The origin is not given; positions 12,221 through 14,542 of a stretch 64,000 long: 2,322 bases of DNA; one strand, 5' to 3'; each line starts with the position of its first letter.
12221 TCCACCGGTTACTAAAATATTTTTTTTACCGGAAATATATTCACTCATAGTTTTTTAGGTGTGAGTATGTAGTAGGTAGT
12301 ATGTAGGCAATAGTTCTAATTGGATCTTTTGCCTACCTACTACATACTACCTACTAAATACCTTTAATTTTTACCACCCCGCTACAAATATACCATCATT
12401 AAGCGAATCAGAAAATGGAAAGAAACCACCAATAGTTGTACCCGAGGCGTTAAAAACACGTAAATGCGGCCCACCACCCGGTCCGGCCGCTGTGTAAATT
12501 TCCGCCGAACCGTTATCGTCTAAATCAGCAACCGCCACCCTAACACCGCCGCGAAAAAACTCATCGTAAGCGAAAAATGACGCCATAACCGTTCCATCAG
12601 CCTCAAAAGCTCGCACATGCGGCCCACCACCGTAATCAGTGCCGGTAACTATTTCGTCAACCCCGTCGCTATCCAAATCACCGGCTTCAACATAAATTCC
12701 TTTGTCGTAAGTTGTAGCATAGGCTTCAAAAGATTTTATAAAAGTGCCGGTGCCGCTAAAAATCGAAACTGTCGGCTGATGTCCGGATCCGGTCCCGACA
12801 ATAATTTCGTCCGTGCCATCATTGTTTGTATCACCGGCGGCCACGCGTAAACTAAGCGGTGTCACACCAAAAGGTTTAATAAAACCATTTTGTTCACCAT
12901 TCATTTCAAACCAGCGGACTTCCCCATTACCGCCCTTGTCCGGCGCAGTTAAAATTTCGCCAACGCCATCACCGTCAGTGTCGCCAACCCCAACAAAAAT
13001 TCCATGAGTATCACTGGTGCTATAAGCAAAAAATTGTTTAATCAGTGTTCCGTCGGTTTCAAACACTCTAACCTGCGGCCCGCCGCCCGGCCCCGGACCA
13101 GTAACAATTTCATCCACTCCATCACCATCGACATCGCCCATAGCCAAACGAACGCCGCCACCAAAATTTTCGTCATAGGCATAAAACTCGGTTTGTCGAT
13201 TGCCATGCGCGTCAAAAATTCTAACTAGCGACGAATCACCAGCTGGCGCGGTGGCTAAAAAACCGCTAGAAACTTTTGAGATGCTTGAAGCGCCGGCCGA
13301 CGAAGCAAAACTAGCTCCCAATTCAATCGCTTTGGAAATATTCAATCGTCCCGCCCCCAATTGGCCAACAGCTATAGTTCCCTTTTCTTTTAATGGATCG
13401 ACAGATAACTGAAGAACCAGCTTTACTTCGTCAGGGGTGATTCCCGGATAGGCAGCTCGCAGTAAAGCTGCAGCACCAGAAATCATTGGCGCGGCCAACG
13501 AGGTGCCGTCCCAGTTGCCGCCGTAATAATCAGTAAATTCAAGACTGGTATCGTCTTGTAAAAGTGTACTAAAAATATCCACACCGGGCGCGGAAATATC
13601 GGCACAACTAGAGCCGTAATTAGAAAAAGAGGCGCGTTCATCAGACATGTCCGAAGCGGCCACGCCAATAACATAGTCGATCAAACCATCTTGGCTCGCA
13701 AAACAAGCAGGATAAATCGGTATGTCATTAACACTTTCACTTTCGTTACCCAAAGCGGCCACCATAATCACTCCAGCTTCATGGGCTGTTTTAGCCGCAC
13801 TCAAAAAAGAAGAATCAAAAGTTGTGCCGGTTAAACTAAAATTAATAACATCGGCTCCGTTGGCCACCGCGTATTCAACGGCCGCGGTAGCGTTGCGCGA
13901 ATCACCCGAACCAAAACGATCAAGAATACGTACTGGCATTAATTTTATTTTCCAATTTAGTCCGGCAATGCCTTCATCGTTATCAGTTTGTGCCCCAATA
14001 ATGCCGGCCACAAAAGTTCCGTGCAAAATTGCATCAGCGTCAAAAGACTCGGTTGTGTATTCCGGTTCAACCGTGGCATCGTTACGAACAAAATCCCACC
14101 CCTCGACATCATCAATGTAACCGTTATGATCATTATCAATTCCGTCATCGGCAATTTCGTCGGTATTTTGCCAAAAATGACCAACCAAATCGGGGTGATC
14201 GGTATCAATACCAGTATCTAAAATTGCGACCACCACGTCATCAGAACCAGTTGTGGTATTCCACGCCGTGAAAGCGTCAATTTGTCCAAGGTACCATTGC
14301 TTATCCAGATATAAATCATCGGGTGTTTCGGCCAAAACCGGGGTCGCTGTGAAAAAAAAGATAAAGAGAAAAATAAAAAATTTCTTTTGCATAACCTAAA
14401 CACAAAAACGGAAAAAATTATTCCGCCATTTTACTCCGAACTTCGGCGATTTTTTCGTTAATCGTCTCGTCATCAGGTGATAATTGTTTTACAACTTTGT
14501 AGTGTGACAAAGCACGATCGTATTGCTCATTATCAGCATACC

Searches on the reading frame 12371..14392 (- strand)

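Call 61: search_protein_families(library=pfam, proteins=[window:12371-14392:-], max_evalue=0.00001)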
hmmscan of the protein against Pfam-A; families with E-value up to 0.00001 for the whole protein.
window:12371-14392:- (673 aa): 3 families
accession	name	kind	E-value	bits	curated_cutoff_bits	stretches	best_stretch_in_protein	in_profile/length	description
PF00082.27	Peptidase_S8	-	4.6e-50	171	21.8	1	51-332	2-274/288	Subtilase family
PF13517.12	FG-GAP_3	-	1.8e-15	57.7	26.9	2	521-582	1-60/61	FG-GAP-like repeat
PF01839.29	FG-GAP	-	2.8e-12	46.7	22.1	0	517-537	5-25/37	FG-GAP repeat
